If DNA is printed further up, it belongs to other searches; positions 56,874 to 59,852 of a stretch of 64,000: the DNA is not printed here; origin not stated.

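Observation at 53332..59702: Three giant pseudopilins (598, 619 and 892 aa) in PilV/W/X-like order, the last lacking Glu5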

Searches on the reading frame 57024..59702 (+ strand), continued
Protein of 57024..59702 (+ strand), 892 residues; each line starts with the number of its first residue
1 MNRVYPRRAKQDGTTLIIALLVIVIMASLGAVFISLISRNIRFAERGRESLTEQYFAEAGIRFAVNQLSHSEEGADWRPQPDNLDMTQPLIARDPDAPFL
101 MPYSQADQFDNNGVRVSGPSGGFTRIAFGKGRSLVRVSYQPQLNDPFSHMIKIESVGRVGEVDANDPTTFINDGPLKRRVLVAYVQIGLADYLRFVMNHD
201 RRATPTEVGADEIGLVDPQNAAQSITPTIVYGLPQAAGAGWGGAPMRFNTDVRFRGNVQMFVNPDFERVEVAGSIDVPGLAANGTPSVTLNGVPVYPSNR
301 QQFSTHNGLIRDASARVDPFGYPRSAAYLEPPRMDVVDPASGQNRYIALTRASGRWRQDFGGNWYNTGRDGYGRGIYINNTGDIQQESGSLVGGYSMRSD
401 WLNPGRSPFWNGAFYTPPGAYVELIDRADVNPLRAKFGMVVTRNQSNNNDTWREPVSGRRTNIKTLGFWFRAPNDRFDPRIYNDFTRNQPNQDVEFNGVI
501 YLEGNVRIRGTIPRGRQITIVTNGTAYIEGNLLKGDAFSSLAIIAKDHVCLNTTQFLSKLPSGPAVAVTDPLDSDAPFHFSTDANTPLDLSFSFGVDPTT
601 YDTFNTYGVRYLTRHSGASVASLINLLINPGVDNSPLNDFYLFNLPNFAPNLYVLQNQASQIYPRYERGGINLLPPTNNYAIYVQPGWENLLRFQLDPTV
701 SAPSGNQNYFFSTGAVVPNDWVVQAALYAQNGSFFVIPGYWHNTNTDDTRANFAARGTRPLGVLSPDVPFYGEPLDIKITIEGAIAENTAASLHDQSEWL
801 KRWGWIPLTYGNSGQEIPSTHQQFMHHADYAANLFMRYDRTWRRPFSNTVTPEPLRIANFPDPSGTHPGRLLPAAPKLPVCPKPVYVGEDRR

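Call 45: search_protein_families(library=pfam, proteins=[L001:11885-16570:+, L001:16617-21866:+, L004:12896-17536:+, L003:13534-18759:+], max_evalue=0.1)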
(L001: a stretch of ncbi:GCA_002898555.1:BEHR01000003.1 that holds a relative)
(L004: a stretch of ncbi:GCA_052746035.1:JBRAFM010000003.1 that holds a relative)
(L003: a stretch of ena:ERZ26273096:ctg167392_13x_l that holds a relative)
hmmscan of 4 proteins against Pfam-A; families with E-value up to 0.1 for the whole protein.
L001:11885-16570:+ (1561 aa): 1 family
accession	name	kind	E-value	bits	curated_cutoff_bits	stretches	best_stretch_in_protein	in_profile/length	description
PF13709.12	DUF4159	-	0.0055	16.7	25.9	1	103-192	43-135/202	Domain of unknown function (DUF4159)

L001:16617-21866:+ (1750 aa): 4 families
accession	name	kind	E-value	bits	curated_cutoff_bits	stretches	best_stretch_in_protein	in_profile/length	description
PF25275.1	Golvesin_C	-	6e-36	123.9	31.6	2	302-439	1-131/132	Golvesin C-terminal domain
PF13570.13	Beta-prop_ACSF4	-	7.1e-17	62.2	133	1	469-729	104-311/329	Beta-alanine-activating enzyme, beta-propeller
PF13360.13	PQQ_2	-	1.5e-09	38.3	27.6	1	566-808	31-224/233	Outer membrane protein assembly factor BamB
PF25292.1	Beta-prop_CGLA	-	0.013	15.4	26.8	0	261-315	47-93/316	Lambda-carrageenase beta-propeller domain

L004:12896-17536:+ (1546 aa): 4 families
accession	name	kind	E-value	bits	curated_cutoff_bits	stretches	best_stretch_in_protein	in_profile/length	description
PF13709.12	DUF4159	-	6.5e-08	32.8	25.9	1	120-174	42-93/202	Domain of unknown function (DUF4159)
PF13570.13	Beta-prop_ACSF4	-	0.00046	20.1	133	0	1008-1031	304-327/329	Beta-alanine-activating enzyme, beta-propeller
PF01436.27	NHL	-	0.046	14.2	20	0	1226-1236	16-26/28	NHL repeat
PF13360.13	PQQ_2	-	0.088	12.9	27.6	0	1081-1167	26-94/233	Outer membrane protein assembly factor BamB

L003:13534-18759:+ (1741 aa): 2 families
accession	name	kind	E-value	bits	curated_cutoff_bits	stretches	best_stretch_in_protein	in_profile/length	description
PF13709.12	DUF4159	-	0.00024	21.1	25.9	1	182-262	61-129/202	Domain of unknown function (DUF4159)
PF01436.27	NHL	-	0.0018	18.7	20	0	1303-1318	11-26/28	NHL repeat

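Call 66: search_protein_representatives(alignment_id=A1)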
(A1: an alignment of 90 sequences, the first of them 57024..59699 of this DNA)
Query: 90 sequences, 915 profile positions. Proteins with E-value up to 0.001 (for the whole library): 1070; up to 1e-10: 752; up to 1e-30: 527. The best 150 are listed.
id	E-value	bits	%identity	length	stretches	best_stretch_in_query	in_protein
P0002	0.0e+00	1126.9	-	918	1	11-914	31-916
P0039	0.0e+00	1053.2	-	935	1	8-913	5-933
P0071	0.0e+00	1036.7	-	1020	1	6-914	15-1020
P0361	1.3e-296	1003.2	-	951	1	13-914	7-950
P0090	1.1e-294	996.8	-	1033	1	12-915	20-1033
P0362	1.7e-291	986.2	-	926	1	8-913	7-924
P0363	4.8e-289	978.1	-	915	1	10-914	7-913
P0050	1.4e-288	976.6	-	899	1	7-914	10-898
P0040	3.1e-285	965.5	-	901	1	12-915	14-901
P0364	1.0e-284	963.8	-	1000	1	13-914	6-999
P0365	5.5e-283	958.0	-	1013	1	10-915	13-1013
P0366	3.7e-281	952.0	-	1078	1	6-914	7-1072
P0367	1.5e-279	946.7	-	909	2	9-475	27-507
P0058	4.1e-279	945.2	-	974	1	10-915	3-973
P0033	1.8e-278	943.1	-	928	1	4-914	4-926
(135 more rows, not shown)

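Call 73: find_encoding_contigs(protein=P0001, flank=10000, max_places=3)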
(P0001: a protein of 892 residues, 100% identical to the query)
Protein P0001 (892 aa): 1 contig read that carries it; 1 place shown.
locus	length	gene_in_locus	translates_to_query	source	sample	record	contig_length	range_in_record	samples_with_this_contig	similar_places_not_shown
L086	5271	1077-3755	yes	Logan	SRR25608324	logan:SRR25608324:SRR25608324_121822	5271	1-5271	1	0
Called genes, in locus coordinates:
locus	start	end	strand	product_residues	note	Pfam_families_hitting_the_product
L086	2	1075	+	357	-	?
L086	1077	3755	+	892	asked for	-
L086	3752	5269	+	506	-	?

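Call 78: fold_search(model_id=the predicted structure, library=viral)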
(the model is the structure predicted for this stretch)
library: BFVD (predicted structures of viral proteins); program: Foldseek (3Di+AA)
matches with E <= 10: 1152; with E <= 0.001: 13
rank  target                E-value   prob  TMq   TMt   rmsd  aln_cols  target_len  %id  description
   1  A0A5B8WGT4            3.6e-05  1.00  0.12  0.24  15.3       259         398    8  Esterase [Arthrobacter phage Qui]
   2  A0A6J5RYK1            7.0e-05  1.00  0.13  0.24   8.0       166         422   10  Uncharacterized protein [uncultured Caudovirales phage]
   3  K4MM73                7.5e-05  0.97  0.11  0.19  20.8       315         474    8  Uncharacterized protein [Escherichia phage IME11]
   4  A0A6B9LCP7            1.4e-04  0.97  0.11  0.22  12.1       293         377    7  (no name in the UniProt tables at hand)
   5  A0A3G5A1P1            1.9e-04  0.85  0.10  0.27  13.1       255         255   11  Uncharacterized protein [Harvfovirus sp.]
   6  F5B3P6                2.1e-04  1.00  0.12  0.39   6.6       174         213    9  (no name in the UniProt tables at hand)
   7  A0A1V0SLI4            2.1e-04  0.99  0.10  0.13   8.6       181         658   10  Collagen triple helix repeat containing protein [Klosneuvirus KNV1]
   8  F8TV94                2.2e-04  0.99  0.13  0.25  18.9       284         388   10  (no name in the UniProt tables at hand)
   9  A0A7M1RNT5            2.6e-04  0.91  0.12  0.18  14.2       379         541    9  Minor tail protein [Arthrobacter phage Thunderclap]
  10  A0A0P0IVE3            4.8e-04  0.93  0.11  0.14  16.8       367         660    7  Uncharacterized protein [Klebsiella phage Kp2]
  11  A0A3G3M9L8            5.4e-04  0.94  0.11  0.21  12.0       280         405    9  Uncharacterized protein [Gordonia phage Fosterous]
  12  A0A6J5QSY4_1          8.5e-04  0.41  0.09  0.07  18.9       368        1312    8  Carbohydrate-binding, CenC-like [uncultured Caudovirales phage]
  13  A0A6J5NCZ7            8.9e-04  0.99  0.11  0.16   6.6       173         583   10  Uncharacterized protein [uncultured Caudovirales phage]
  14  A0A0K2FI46            1.1e-03  0.69  0.08  0.10  20.7       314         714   10  Uncharacterized protein [Achromobacter phage phiAxp-3]
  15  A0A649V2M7            1.3e-03  0.75  0.10  0.16  15.7       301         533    7  Rhamnogalacturonase A/B/Epimerase-like pectate lyase domain-containing protein [Leuconostoc phage P965]
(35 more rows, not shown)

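Call 83: search_protein_families(library=pfam, alignment_id=A4, max_evalue=0.05)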
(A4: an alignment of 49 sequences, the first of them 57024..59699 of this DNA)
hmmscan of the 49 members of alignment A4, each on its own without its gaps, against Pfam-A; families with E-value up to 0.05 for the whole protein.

A. member 1, window:57024-59699:+ (892 aa): 0 families

B. families by the number of members that match (of 49 scanned): 7 families
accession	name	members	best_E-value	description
PF03961.19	FapA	1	0.0023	Flagellar Assembly Protein A beta solenoid domain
PF12106.13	Colicin_E5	1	0.005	Colicin E5 ribonuclease domain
PF01839.29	FG-GAP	1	0.018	FG-GAP repeat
PF00404.24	Dockerin_1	1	0.03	Dockerin type I domain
PF07486.17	Hydrolase_2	1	0.038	Cell Wall Hydrolase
PF20554.3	DUF6766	1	0.04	Domain of unknown function (DUF6766)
PF14341.11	PilX_N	1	0.046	PilX N-terminal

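Call 84: search_protein_families(library=ncbifam, proteins=[L004:61-1869:+, L004:1958-3094:+, L004:3106-4329:+, L004:4354-5241:+, L004:5380-6198:+], max_evalue=0.00001)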
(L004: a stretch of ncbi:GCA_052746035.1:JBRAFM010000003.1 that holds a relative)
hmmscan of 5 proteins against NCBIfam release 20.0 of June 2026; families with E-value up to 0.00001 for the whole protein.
L004:61-1869:+ (602 aa): 21 families
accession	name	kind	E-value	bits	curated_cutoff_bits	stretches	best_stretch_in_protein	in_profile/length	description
TIGR02538.1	type_IV_pilB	equivalog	2.3e-196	653.7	675.65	1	8-597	2-562/564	type IV-A pilus assembly ATPase PilB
TIGR02533.1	type_II_gspE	equivalog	3.1e-184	613.2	630.25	1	202-596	95-485/486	type II secretion system ATPase GspE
NF053534.1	T4PilAsmATPsTfpB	equivalog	3.9e-144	481.2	850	1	210-597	195-582/584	type IV pilus assembly ATPase TfpB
NF007755.0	PRK10436.1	equivalog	6.2e-136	453.7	617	1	82-597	11-459/465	type II secretion system protein GspE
NF041000.1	ATPase_ComGA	equivalog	4.7e-78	261.9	300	1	222-485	2-264/267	competence type IV pilus ATPase ComGA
TIGR01420.1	pilT_fam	subfamily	4.5e-52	177.4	319.1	1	222-485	4-267/343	PilT/PilU family type 4a pilus ATPase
TIGR02525.1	plasmid_TraJ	equivalog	2e-25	89.5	368.3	1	326-466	129-272/372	plasmid transfer ATPase TraJ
TIGR02524.1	dot_icm_DotB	equivalog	1.1e-19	70.9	463.3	1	340-465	124-258/358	Dot/Icm type IV secretion system ATPase DotB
NF058587.1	archaellum_moto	equivalog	6.2e-17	61.5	550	1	335-465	261-395/527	archaellum flagellar ATPase motor FlaI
TIGR02782.1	TrbB_P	equivalog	4.2e-15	55.8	304.55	1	353-464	139-253/303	P-type conjugative transfer ATPase TrbB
TIGR02788.1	VirB11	equivalog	8.6e-14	51.3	249.95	1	356-467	150-266/308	P-type DNA transfer ATPase VirB11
NF008411.1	PRK11234.1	equivalog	9.3e-14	50.7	1170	1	6-146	482-620/723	cyclic di-3',5'-guanylate-activated glycosyltransferase NfrB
NF012033.0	PRK15489.1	equivalog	2.3e-13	49.2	537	1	2-141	487-625/703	glycosyl transferase family protein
NF010407.0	PRK13833.1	subfamily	3.8e-13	49.5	499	1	343-469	138-265/323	conjugal transfer protein TrbB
NF010469.0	PRK13894.1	subfamily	4.1e-13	49.4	508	1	341-463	141-264/320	conjugal transfer ATPase TrbB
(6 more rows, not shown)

L004:1958-3094:+ (378 aa): 17 families
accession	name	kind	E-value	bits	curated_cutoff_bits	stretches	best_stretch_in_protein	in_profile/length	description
TIGR01420.1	pilT_fam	subfamily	5.3e-156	519.1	319.1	1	17-356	3-342/343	PilT/PilU family type 4a pilus ATPase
TIGR02533.1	type_II_gspE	equivalog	1.2e-50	172.6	630.25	1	128-282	235-379/486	type II secretion system ATPase GspE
TIGR02538.1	type_IV_pilB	equivalog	2.8e-46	158.3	675.65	1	131-280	311-458/564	type IV-A pilus assembly ATPase PilB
TIGR02525.1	plasmid_TraJ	equivalog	3.4e-46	157.9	368.3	1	93-347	101-362/372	plasmid transfer ATPase TraJ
NF007755.0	PRK10436.1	equivalog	1.2e-44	152.7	617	1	18-287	91-360/465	type II secretion system protein GspE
TIGR02524.1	dot_icm_DotB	equivalog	2e-41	142.4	463.3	1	14-344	4-346/358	Dot/Icm type IV secretion system ATPase DotB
NF041000.1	ATPase_ComGA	equivalog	1.2e-40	139.2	300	1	127-283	119-266/267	competence type IV pilus ATPase ComGA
NF053534.1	T4PilAsmATPsTfpB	equivalog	8.3e-38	130.1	850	1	130-255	330-451/584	type IV pilus assembly ATPase TfpB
NF058587.1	archaellum_moto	equivalog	1e-18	67.4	550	1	139-255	278-395/527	archaellum flagellar ATPase motor FlaI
TIGR02788.1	VirB11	equivalog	7.4e-17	61.3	249.95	1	138-256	146-265/308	P-type DNA transfer ATPase VirB11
TIGR02782.1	TrbB_P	equivalog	1.6e-16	60.5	304.55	1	137-278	137-277/303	P-type conjugative transfer ATPase TrbB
TIGR03819.1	heli_sec_ATPase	hypoth_equivalog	1.6e-15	57.2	373.15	1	126-253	169-297/340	TadA family conjugal transfer-associated ATPase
NF010469.0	PRK13894.1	subfamily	2e-12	47.1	508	1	138-254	151-265/320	conjugal transfer ATPase TrbB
NF010407.0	PRK13833.1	subfamily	1.1e-10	41.4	499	1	137-275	145-281/323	conjugal transfer protein TrbB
NF010425.0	PRK13851.1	equivalog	1.3e-10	40.8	461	1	136-252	162-279/344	type IV secretion system protein VirB11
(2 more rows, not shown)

L004:3106-4329:+ (407 aa): 6 families
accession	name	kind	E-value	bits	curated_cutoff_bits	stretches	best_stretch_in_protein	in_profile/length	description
NF052607.1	T4PiliAsmPilCThrm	equivalog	1.3e-125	419.6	700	1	1-401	1-405/406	type IV pilus assembly protein PilC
NF052606.1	T4PiliAsmPilCMyx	equivalog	3.3e-121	405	700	1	3-400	21-418/419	type IV pilus assembly protein PilC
TIGR02120.1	GspF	equivalog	1.3e-115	386.9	424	1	4-398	1-399/401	type II secretion system inner membrane protein GspF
NF007861.0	PRK10573.1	equivalog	1.7e-78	264.5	401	1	10-396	13-394/401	protein transport protein HofC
NF047826.1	T3SSXpsF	equivalog_domain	2.4e-77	260.4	650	1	1-396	1-400/405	type II secretion system protein XpsF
NF041012.2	T4P_ComGB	equivalog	1.4e-41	143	240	1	66-397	6-331/332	competence type IV pilus assembly protein ComGB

L004:4354-5241:+ (295 aa): 0 families

L004:5380-6198:+ (272 aa): 6 families
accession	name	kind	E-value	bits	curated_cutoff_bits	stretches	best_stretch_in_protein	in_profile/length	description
TIGR01710.1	typeII_sec_gspG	equivalog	3.3e-12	46.6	88.85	1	8-68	1-61/134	type II secretion system major pseudopilin GspG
NF041775.1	typeIV_PilA_Myxo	equivalog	3.4e-10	40.3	400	1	6-68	9-71/214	type IV pilin protein PilA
TIGR02532.1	IV_pilin_GFxxxE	domain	7.4e-07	28.7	16.3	1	8-29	2-23/24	prepilin-type N-terminal cleavage/methylation domain-containing protein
NF040999.1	pilin_ComGC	equivalog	4.4e-06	26.8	75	1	8-68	2-62/84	competence type IV pilus major pilin ComGC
NF007862.0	PRK10574.1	equivalog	5.9e-06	26.5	138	1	6-58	3-55/145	prepilin peptidase-dependent pilin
TIGR01708.2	typeII_sec_gspH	equivalog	7.5e-06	26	80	0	7-61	1-52/169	type II secretion system minor pseudopilin GspH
